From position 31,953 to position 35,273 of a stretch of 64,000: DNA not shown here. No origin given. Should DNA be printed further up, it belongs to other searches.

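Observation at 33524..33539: In-frame G16 homopolymer inside a Type IIL-like restriction–modification gene: candidate phase-variation switch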

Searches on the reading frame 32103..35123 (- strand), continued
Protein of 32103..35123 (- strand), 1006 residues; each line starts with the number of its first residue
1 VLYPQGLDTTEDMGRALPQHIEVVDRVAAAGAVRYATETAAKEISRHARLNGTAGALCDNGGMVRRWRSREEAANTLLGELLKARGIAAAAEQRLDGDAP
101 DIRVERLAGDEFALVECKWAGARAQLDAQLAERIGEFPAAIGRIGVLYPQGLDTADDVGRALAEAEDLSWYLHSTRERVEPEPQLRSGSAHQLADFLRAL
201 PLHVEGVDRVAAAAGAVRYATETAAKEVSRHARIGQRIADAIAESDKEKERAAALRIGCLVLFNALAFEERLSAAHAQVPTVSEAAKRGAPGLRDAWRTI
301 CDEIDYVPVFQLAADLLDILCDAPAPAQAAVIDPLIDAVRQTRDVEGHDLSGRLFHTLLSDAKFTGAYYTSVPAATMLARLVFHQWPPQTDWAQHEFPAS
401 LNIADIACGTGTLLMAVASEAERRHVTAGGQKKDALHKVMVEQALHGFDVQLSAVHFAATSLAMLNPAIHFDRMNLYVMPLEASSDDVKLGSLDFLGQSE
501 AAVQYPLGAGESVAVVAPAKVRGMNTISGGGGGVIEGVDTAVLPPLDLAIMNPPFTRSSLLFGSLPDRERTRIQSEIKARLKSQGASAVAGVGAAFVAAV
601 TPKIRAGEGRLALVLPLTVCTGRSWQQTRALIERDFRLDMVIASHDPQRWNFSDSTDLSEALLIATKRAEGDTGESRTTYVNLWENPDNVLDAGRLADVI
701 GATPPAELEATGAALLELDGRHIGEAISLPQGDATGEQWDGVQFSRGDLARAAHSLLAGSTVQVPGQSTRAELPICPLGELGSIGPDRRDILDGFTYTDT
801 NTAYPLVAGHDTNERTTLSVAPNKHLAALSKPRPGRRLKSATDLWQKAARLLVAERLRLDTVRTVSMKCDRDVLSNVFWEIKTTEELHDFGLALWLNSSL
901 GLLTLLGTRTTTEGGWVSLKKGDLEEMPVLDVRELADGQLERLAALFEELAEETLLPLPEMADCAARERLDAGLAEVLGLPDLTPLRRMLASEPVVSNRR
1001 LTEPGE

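Call 42: predict_structure(alignment_id=A1)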
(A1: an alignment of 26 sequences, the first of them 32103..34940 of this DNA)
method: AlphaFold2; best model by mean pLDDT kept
length: 945 residues; sequences in the alignment: 26
mean_pLDDT: 59.8   pTM: 0.43
mean pLDDT of the five models: 59.8, 57.8, 56.4, 56.1, 54.3
residues with pLDDT >= 90: 45; 70-90: 331; 50-70: 214; < 50: 355
segments of 3 or more residues with pLDDT < 50: 244-246, 285-310, 335-350, 382-436, 439-480, 492-505, 586-597, 672-727, 735-768, 783-824, 826-828, 843-873, 932-945
pLDDT, mean of each block of 10 residues (from residue 1): 64 88 83 65 75 90 90 87 90 82 90 86 90 88 68 77 87 85 62 77 76 72 87 85 59 88 88 86 46 36 32 70 72 49 38 63 71 61 41 34 33 25 31 45 31 29 24 32 64 41 49 62 61 69 79 67 69 86 55 50 84 76 64 81 73 71 74 43 42 41 32 34 43 44 32 29 42 54 45 33 29 27 44 56 41 29 37 63 75 61 79 77 69 37 32
secondary structure, 60 per line:
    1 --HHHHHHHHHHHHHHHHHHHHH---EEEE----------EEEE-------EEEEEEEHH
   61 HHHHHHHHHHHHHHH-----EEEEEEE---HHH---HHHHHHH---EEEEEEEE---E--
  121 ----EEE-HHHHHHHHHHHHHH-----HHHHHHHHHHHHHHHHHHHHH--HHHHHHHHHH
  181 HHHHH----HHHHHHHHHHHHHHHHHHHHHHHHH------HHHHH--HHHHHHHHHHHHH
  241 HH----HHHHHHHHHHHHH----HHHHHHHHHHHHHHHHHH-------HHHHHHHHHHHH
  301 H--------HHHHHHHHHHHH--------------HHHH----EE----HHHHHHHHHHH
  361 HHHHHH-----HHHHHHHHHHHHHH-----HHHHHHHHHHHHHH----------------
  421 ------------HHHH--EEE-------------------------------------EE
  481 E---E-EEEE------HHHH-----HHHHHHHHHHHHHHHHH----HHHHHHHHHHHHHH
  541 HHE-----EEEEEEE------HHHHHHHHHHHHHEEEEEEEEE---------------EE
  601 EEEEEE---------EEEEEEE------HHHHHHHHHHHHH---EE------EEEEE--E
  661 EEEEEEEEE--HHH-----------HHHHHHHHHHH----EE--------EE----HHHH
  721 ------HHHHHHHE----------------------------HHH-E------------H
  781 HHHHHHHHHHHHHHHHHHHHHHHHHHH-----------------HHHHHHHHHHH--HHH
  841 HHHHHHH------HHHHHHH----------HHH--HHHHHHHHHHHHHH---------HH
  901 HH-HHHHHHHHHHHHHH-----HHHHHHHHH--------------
elements in order (helices of 4 or more, strands of 3 or more residues): H3-23 E27-30 E41-44 E52-58 H59-75 E81-87 H97-103 E107-114 E125-127 H129-142 H148-168 H171-185 H190-214 H221-225 H228-242 H247-259 H264-281 H289-301 H310-321 H336-339 H350-366 H372-385 H391-404 H433-436 E439-441 E479-481 E487-490 H497-500 H506-522 H527-542 E549-555 H562-574 E575-583 E599-606 E616-622 H629-641 E653-657 E660-669 H686-696 H717-720 H727-733 H780-807 H825-835 H838-847 H854-860 H876-889 H899-902 H904-917 H923-931
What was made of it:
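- The break falls in a loop predicted to be disordered (pLDDT below 50, call 42).
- Tried and rejected: It was poor (pLDDT 59.8, call 42).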

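Call 44: fold_search(model_id=the predicted structure, library=pdb)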
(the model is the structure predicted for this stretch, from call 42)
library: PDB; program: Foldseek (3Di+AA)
matches with E <= 10: 250; with E <= 0.001: 54
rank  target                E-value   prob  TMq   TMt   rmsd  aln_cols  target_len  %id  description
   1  3s1s                  1.0e-08  1.00  0.31  0.33  19.1      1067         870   12  Characterization and crystal structure of the type IIG restriction endonuclease BpuSI (released 2011-07-13)
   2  3lkd_A                4.4e-07  1.00  0.24  0.43  10.2       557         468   13  Crystal Structure of the type I restriction-modification system methyltransferase subunit from Streptococcus thermophi (released 2010-02-09)
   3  3lkd_B                1.1e-06  1.00  0.24  0.41  10.5       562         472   13  Crystal Structure of the type I restriction-modification system methyltransferase subunit from Streptococcus thermophi (released 2010-02-09)
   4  7lo5_C                1.2e-06  1.00  0.24  0.23  16.8       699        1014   13  cryoEM structure DrdV-DNA complex (released 2021-03-17)
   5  8w2p_A                1.7e-06  1.00  0.24  0.25  17.9       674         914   12  BsaXI-DNA complex I (released 2024-10-30)
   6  7lo5_A                1.7e-06  1.00  0.25  0.24  16.0       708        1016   13  cryoEM structure DrdV-DNA complex (released 2021-03-17)
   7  7lvv_B                2.4e-06  1.00  0.23  0.22  16.3       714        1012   13  cryoEM structure DrdV-DNA complex (released 2021-03-17)
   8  7vru_B                3.1e-06  1.00  0.23  0.38  13.1       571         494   13  Crystal structure of PacII_M1M2S-DNA-SAH complex (released 2022-11-30)
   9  7vs4_B                6.0e-06  1.00  0.25  0.40  10.0       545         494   12  Crystal structure of PacII_M1M2S-DNA(m6A)-SAH complex (released 2022-11-30)
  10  8w0p_A                6.3e-06  1.00  0.21  0.21  15.4       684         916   12  BsaXI -- Type IIB R-M system (released 2024-10-30)
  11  2okc_B                7.2e-06  1.00  0.25  0.48  11.1       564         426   12  Crystal structure of Type I restriction enzyme StySJI M protein (NP_813429.1) from Bacteroides thetaiotaomicron VPI-54 (released 2007-01-30)
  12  7lo5_B                9.8e-06  1.00  0.24  0.23  16.1       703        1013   14  cryoEM structure DrdV-DNA complex (released 2021-03-17)
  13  7lo5_D                1.1e-05  1.00  0.24  0.23  16.6       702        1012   12  cryoEM structure DrdV-DNA complex (released 2021-03-17)
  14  7qw5_A                1.4e-05  1.00  0.18  0.30   8.4       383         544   12  Adenine-specific DNA methyltransferase M.BseCI complexed with AdoHcy and cognate unmethylated DNA duplex (released 2023-01-25)
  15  7lvv_A                1.7e-05  1.00  0.24  0.23  16.3       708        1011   13  cryoEM structure DrdV-DNA complex (released 2021-03-17)
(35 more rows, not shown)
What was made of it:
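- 32103..34937 (-): Type IIG-like fused nuclease-methyltransferase gene, 944 aa from the ATG at 34937. Public gene calls extend it to the GTG at 35123 (1006 aa). Foldseek's top hit is BpuSI (3s1s, E 1e-8), followed by HsdM, DrdV, BsaXI, LlaBIII and PglX (call 44).
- On Type IIL (MmeI-like) subtype: DrdV is the 4th fold match (call 44).
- Closest known: Streptomyces coelicolor pglX. Same: PglX is among the fold matches (call 44).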

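Call 53: find_encoding_contigs(protein=P0068, flank=3000, max_places=4)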
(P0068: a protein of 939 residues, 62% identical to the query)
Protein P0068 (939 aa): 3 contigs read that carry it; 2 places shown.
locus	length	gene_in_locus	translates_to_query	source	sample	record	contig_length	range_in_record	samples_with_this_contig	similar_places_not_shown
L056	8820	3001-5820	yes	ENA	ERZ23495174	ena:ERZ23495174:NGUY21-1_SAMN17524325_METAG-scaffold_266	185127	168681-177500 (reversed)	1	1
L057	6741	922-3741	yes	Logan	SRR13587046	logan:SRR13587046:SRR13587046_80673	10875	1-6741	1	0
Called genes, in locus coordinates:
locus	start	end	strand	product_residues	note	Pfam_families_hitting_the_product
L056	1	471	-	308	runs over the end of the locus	PF00582:Usp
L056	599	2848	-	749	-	PF01315:Ald_Xan_dh_C, PF02738:MoCoBD_1, PF20256:MoCoBD_2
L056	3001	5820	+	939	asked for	-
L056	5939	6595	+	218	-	PF13424:TPR_12 (faint), PF00515:TPR_1 (faint), PF07719:TPR_2 (faint), PF13181:TPR_8 (faint), PF13374:TPR_10 (faint), PF13414:TPR_11 (faint)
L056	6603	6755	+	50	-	-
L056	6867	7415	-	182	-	PF05685:Uma2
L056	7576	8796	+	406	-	PF01960:ArgJ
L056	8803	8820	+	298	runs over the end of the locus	PF00696:AA_kinase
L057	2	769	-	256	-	?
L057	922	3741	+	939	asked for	-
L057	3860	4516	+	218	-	PF13424:TPR_12 (faint), PF00515:TPR_1 (faint), PF07719:TPR_2 (faint), PF13181:TPR_8 (faint), PF13374:TPR_10 (faint), PF13414:TPR_11 (faint)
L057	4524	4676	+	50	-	-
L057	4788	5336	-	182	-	PF05685:Uma2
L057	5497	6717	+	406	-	PF01960:ArgJ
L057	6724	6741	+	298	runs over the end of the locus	PF00696:AA_kinase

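Call 70: list_cluster_members(proteins=[window:32103-34937:-, window:33525-34937:-, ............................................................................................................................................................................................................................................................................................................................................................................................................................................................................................, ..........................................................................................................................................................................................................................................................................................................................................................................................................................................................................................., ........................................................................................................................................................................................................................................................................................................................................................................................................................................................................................, window:33528-34937:-, window:32103-35123:-])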
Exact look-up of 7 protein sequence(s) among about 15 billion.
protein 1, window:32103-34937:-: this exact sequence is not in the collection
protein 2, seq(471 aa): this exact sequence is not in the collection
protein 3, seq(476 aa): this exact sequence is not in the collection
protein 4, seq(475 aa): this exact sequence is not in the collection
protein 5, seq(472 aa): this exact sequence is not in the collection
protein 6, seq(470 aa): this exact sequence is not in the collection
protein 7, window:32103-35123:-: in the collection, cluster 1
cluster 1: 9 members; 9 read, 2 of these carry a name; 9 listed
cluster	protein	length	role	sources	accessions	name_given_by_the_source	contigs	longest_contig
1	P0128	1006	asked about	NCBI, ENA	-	-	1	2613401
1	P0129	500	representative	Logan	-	-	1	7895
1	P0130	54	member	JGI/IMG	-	hypothetical protein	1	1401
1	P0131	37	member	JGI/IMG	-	hypothetical protein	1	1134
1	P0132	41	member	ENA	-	-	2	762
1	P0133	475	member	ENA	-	-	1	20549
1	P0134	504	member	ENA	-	-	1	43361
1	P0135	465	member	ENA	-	-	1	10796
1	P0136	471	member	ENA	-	-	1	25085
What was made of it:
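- Tried and rejected: Exact look-ups of predicted truncated versions of the window protein were not on record (call 70).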

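Call 72: find_encoding_contigs(protein=P0129, flank=3500, max_places=3)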
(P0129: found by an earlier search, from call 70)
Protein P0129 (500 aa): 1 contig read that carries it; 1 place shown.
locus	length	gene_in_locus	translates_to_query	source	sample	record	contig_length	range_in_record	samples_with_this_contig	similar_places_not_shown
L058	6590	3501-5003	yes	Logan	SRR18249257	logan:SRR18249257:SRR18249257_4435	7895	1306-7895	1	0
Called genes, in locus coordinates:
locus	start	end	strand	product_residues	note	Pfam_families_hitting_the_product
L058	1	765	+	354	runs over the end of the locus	PF02812:ELFV_dehydrog_N, PF02826:2-Hacid_dh_C (weak), PF03807:F420_oxidored (faint), PF00208:ELFV_dehydrog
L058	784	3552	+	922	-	PF00580:UvrD-helicase, PF13245:AAA_19, PF13604:AAA_30 (faint), PF13361:UvrD_C, PF13538:UvrD_C_2 (faint), PF12705:PDDEXK_1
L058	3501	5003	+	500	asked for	-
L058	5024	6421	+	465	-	-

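Call 73: find_encoding_contigs(protein=P0134, flank=3500, max_places=3)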
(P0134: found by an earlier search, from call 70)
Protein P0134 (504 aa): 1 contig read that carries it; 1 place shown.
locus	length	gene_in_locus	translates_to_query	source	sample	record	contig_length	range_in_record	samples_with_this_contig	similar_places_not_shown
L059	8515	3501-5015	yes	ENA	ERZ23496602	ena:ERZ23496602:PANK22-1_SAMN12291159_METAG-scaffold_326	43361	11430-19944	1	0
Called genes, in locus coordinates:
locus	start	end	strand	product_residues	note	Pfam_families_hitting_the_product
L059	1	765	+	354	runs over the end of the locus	PF02812:ELFV_dehydrog_N, PF02826:2-Hacid_dh_C (weak), PF03807:F420_oxidored (faint), PF00208:ELFV_dehydrog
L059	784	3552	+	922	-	PF00580:UvrD-helicase, PF13245:AAA_19, PF13604:AAA_30 (faint), PF13361:UvrD_C, PF13538:UvrD_C_2 (faint), PF12705:PDDEXK_1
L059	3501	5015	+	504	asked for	-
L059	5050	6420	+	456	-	-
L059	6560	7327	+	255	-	-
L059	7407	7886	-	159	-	-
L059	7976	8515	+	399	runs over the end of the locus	PF04909:Amidohydro_2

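Call 74: find_encoding_contigs(protein=P0136, flank=3500, max_places=3)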
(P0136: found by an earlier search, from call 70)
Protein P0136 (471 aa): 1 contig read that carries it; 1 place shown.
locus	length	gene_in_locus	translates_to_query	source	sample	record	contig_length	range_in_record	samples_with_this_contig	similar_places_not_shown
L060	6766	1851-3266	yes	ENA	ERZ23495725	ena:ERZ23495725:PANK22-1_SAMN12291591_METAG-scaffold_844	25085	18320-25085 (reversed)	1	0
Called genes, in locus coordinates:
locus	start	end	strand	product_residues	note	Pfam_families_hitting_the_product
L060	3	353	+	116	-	?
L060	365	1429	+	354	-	PF02812:ELFV_dehydrog_N, PF02826:2-Hacid_dh_C, PF03807:F420_oxidored (faint), PF00208:ELFV_dehydrog (weak)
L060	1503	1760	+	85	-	-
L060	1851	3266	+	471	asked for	-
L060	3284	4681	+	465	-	-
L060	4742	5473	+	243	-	-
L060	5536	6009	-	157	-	-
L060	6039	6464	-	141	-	PF01850:PIN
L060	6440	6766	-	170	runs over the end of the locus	-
